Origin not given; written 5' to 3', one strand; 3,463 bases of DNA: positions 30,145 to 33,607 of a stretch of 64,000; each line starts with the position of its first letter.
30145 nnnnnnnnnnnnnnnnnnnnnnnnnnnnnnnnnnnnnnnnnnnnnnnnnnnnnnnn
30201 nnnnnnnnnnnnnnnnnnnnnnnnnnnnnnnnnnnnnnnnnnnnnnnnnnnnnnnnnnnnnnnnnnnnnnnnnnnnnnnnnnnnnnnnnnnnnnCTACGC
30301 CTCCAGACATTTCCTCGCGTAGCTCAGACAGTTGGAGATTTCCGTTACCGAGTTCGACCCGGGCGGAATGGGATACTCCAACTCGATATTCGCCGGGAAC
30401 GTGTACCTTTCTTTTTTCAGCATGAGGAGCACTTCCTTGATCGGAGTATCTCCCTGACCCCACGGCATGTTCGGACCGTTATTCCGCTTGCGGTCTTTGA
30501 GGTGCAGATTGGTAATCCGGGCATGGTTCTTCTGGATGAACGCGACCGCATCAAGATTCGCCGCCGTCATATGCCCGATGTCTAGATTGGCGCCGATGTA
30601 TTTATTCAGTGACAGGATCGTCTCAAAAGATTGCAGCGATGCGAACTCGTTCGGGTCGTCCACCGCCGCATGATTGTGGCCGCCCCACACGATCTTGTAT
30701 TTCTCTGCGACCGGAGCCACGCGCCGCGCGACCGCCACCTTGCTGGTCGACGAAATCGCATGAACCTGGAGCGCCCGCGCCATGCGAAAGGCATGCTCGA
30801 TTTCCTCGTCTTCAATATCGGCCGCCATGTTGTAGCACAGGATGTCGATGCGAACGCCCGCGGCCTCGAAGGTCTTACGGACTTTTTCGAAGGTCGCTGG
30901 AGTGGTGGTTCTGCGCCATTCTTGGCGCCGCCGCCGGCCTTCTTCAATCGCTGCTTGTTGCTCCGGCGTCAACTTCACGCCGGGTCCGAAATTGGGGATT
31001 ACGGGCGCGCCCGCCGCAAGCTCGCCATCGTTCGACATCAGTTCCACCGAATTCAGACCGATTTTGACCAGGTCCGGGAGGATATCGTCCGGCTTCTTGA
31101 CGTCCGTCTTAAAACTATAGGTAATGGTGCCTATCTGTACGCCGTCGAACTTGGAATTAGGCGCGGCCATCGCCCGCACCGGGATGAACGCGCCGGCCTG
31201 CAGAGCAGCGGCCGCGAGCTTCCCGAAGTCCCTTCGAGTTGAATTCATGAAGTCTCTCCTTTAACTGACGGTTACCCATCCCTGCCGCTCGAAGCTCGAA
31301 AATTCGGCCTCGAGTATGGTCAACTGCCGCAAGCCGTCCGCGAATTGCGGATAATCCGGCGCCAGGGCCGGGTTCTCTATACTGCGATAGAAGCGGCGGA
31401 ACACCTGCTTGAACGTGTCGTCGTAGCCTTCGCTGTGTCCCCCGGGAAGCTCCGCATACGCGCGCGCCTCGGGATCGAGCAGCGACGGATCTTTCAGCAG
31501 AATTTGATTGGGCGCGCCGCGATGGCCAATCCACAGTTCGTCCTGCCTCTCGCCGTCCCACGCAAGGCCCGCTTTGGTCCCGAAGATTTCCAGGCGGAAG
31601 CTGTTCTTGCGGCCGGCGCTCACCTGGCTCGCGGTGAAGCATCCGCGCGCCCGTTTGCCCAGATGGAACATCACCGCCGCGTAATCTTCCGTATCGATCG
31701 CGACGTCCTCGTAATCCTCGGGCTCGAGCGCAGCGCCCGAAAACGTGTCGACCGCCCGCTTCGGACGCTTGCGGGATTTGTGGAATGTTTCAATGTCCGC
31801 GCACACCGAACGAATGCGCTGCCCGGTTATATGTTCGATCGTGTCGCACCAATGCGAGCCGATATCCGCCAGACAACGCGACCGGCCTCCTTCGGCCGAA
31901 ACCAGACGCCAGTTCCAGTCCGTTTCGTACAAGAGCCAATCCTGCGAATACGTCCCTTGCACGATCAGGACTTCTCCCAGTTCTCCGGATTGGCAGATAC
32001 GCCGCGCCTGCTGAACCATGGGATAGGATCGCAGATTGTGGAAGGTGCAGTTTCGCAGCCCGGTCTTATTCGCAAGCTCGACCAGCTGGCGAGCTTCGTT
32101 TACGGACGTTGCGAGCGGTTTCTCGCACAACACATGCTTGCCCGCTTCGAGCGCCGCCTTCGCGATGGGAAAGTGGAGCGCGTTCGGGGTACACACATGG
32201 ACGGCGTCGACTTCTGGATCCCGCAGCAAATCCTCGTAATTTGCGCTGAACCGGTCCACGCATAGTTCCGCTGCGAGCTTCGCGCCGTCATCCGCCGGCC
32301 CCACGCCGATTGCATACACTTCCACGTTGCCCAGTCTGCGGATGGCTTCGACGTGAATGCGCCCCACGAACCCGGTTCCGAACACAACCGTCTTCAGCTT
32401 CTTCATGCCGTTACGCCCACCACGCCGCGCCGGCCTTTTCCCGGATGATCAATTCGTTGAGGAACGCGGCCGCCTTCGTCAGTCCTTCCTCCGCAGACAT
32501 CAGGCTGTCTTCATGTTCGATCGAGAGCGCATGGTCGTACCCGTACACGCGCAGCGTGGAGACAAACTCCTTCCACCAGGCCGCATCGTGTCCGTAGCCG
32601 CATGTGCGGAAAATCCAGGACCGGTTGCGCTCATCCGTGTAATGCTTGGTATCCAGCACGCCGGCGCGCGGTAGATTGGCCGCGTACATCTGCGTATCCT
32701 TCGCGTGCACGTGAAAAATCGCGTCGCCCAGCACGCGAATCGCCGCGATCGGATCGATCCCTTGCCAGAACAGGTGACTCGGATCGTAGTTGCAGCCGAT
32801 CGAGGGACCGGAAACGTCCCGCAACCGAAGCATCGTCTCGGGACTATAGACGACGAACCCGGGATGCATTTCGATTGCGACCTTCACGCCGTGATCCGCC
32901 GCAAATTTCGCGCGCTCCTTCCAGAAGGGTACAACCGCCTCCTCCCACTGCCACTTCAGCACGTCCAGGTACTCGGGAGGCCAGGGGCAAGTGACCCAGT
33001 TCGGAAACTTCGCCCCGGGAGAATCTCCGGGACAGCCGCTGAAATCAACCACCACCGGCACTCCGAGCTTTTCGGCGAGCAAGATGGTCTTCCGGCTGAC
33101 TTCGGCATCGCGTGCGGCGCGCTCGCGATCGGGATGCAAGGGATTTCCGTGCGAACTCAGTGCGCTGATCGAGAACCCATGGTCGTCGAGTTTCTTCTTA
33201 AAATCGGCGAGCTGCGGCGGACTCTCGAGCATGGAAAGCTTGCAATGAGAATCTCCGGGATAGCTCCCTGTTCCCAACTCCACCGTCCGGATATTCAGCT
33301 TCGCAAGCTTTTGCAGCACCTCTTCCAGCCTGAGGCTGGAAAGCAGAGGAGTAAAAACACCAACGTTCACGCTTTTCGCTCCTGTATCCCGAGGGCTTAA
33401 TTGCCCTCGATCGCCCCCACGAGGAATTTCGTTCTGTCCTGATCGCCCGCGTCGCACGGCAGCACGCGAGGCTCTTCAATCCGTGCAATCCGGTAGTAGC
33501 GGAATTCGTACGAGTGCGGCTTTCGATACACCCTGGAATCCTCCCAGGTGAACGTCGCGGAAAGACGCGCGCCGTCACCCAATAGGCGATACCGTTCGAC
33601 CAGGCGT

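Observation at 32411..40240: Module II: PQQ dehydrogenase, two dihaem cytochromes, Tat TIM barrel and a C2-C1 pair, joined to a cytoplasmic ROK kinase, Gfo/Idh/MocA and TIM barrel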

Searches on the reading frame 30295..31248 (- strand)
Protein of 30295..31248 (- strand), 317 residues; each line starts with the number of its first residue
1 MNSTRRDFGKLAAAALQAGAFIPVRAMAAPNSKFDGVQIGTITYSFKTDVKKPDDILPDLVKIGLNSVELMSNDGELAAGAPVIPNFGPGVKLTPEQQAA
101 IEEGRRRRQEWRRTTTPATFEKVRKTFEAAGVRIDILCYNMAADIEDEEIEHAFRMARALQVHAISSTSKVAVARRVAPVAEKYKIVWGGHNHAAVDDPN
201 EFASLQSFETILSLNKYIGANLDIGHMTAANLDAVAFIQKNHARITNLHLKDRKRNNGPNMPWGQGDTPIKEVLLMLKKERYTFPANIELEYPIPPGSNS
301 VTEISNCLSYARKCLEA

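Call 4: search_protein_families(library=pfam, proteins=[window:30295-31248:-], max_evalue=0.01)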
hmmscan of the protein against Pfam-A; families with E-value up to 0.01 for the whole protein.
window:30295-31248:- (317 aa): 1 family
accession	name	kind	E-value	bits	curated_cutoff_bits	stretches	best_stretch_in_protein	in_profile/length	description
PF01261.30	AP_endonuc_2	-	4.1e-12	46.8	31.1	1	172-296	106-235/249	Xylose isomerase-like TIM barrel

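Call 11: search_protein_families(library=ncbifam, proteins=[window:30295-31248:-], max_evalue=0.01)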
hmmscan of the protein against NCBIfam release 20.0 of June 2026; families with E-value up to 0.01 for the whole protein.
window:30295-31248:- (317 aa): 4 families
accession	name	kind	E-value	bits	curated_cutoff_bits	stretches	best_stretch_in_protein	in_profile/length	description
NF009688.0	PRK13209.1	subfamily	5e-07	29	317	1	219-290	183-254/286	L-ribulose-5-phosphate 3-epimerase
TIGR04379.1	myo_inos_iolE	equivalog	2.1e-06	27.5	290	1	181-254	144-213/290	myo-inosose-2 dehydratase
TIGR00542.1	hxl6Piso_put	equivalog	6.2e-06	25.7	272.15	1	216-290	175-249/279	L-ribulose-5-phosphate 3-epimerase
NF009689.0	PRK13210.1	subfamily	0.00045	19.5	200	1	217-290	177-256/286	L-ribulose-5-phosphate 3-epimerase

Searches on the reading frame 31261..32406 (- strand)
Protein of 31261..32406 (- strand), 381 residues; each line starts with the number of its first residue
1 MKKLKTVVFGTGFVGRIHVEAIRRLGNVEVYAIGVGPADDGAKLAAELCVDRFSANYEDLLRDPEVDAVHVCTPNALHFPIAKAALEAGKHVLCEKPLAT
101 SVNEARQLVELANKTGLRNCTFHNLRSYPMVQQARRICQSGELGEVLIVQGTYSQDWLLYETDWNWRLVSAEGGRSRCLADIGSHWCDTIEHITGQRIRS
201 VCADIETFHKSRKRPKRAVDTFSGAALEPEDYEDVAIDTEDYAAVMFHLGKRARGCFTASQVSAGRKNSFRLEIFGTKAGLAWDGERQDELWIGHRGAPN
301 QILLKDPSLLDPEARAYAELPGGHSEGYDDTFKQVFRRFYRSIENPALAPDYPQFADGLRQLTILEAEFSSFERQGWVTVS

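Call 4: search_protein_families(library=pfam, proteins=[window:31261-32406:-], max_evalue=0.01)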
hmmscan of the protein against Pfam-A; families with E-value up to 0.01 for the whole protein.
window:31261-32406:- (381 aa): 5 families
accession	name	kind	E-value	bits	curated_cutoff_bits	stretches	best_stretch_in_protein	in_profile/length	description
PF01408.29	GFO_IDH_MocA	-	3.6e-27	95.9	24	1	5-118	2-115/120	Oxidoreductase family, NAD-binding Rossmann fold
PF22725.1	GFO_IDH_MocA_C3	-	3e-26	92.3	27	1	131-281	1-123/124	GFO/IDH/MocA C-terminal domain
PF02894.22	GFO_IDH_MocA_C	-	1.6e-13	51.4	22.9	1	140-380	6-218/218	Oxidoreductase family, C-terminal alpha/beta domain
PF03447.22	NAD_binding_3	-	1.7e-05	25.9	24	1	10-117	1-111/116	Homoserine dehydrogenase, NAD binding domain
PF03435.24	Sacchrp_dh_NADP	-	0.00025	21.8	25.1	1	7-113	2-112/129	Saccharopine dehydrogenase NADP binding domain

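Call 11: search_protein_families(library=ncbifam, proteins=[window:31261-32406:-], max_evalue=0.01)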
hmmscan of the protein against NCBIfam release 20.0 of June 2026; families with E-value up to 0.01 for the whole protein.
window:31261-32406:- (381 aa): 10 families
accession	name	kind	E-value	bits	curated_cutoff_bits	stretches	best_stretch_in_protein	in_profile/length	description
NF052479.1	LevoglcsnDh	equivalog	2e-50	171.6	650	1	1-380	1-386/386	levoglucosan dehydrogenase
TIGR04380.1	myo_inos_iolG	equivalog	1.9e-29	102.6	355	1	4-209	2-200/330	inositol 2-dehydrogenase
NF041392.1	XylDh_Gfo6_Halo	equivalog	5.1e-26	91.3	350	1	57-210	74-228/350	D-xylose 1-dehydrogenase Gfo6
NF040723.1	UDP-GlcNAcDh_Arch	equivalog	7.2e-24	84.8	450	1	4-205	1-188/302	UDP-N-acetylglucosamine 3-dehydrogenase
NF008607.0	PRK11579.1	subfamily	1.7e-22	79.9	330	1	4-206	5-200/346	oxidoreductase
NF007574.0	PRK10206.1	equivalog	2e-19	69.9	352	1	52-153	52-153/345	oxidoreductase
NF052679.1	InsChiInosDhIolG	equivalog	1.7e-15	56.9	540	1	4-152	3-154/343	bifunctional inositol 2-dehydrogenase/D-chiro-inositol 1-dehydrogenase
NF058561.1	BT_2158_fam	equivalog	8.7e-13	47.7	750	1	64-150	95-181/487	glycoside 3-dehydrogenase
NF058563.1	BT_2159_fam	equivalog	2.7e-11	43.1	650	1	5-150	2-147/350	disaccharide 3-dehydrogenase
TIGR03215.1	ac_ald_DH_ac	equivalog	0.009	15.3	282.25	0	3-97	1-96/285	acetaldehyde dehydrogenase (acetylating)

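Call 41: search_solved_structures(query=window:31261-32406:-, max_evalue=1e-10)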
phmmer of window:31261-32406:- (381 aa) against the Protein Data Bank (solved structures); distinct sequences matched with E-value up to 1e-10: 60.
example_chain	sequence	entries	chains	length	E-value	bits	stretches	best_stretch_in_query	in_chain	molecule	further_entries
3v5n_A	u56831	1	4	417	8.5e-44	153.2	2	10-213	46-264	Oxidoreductase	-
4h3v_A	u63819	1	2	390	1.3e-43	152.5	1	48-377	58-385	Oxidoreductase domain protein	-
4gqa_A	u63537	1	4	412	4.5e-40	140.9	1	4-379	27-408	NAD binding Oxidoreductase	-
5ya8_A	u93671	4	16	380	2.3e-36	128.7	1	3-362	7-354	Scyllo-inositol dehydrogenase with L-glucose dehydrogenase activity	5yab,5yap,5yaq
6ktj_A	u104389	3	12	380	1.6e-35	125.9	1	3-362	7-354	Scyllo-inositol dehydrogenase with L-glucose dehydrogenase activity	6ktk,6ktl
6a3f_A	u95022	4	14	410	1e-34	123.3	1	6-380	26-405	Putative dehydrogenase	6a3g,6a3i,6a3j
3dty_A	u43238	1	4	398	1e-30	110.1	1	46-191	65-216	Oxidoreductase, Gfo/Idh/MocA family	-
4fb5_A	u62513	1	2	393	4.1e-29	104.9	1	1-380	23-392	Probable oxidoreductase protein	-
7d5m_A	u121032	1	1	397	3.2e-28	101.9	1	47-213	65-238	Oxidoreductase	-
7d5n_A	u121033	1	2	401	3.8e-28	101.7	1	47-212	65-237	Oxidoreductase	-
7xr9_A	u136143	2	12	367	4.4e-24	88.3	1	1-189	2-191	DgpA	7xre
2glx_A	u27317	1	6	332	1.5e-21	79.9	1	19-194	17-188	1,5-anhydro-D-fructose reductase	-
4koa_A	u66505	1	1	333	2e-21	79.5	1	10-194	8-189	1,5-anhydro-D-fructose reductase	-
3evn_A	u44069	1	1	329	1.4e-19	73.5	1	3-159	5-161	Oxidoreductase, Gfo/Idh/MocA family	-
8w9s_A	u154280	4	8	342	4.4e-19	71.8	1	2-195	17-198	NADH-dependent dihydrogenase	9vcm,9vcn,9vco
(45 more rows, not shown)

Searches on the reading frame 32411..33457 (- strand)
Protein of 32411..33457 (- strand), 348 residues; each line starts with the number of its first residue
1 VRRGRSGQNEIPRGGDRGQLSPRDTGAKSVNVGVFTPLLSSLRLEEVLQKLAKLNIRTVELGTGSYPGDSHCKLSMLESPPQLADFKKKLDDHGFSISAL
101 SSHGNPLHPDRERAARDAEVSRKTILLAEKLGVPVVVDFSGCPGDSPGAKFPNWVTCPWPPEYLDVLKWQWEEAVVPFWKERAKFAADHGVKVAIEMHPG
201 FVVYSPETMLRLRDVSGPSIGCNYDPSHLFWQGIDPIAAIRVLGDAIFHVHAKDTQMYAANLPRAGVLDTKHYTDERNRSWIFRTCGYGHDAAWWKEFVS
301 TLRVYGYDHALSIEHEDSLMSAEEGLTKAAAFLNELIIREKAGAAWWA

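Call 4: search_protein_families(library=pfam, proteins=[window:32411-33457:-], max_evalue=0.01)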
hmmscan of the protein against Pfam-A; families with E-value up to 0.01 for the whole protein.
window:32411-33457:- (348 aa): 1 family
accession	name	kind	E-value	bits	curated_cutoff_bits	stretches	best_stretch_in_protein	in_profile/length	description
PF01261.30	AP_endonuc_2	-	2.3e-33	116.3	31.1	1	48-335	1-248/249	Xylose isomerase-like TIM barrel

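Call 11: search_protein_families(library=ncbifam, proteins=[window:32411-33457:-], max_evalue=0.01)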
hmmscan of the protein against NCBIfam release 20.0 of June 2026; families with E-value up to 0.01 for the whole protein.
window:32411-33457:- (348 aa): 1 family
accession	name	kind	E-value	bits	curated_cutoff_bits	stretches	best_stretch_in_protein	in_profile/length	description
TIGR04379.1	myo_inos_iolE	equivalog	2.9e-10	40.2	290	1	179-256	135-213/290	myo-inosose-2 dehydratase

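Call 40: search_solved_structures(query=window:32411-33370:-, max_evalue=0.001)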
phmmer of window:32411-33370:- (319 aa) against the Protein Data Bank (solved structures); distinct sequences matched with E-value up to 0.001: 6.
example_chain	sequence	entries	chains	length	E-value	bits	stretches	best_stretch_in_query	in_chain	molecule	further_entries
2zds_A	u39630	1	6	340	4e-17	65.3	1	82-303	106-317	Putative DNA-binding protein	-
8ro4_A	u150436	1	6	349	5.6e-09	38.5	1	128-311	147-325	2-hydroxy-3-keto-glucal hydratase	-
3wqo_A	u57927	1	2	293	1.8e-05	27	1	152-229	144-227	Uncharacterized protein MJ1311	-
3tva_A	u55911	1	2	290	3.6e-05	26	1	121-229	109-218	Xylose isomerase domain protein TIM barrel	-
3cny_A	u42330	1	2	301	0.00025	23.2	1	141-228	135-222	Inositol catabolism protein IolE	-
3dx5_A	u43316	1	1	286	0.0004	22.6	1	156-226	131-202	uncharacterized protein AsbF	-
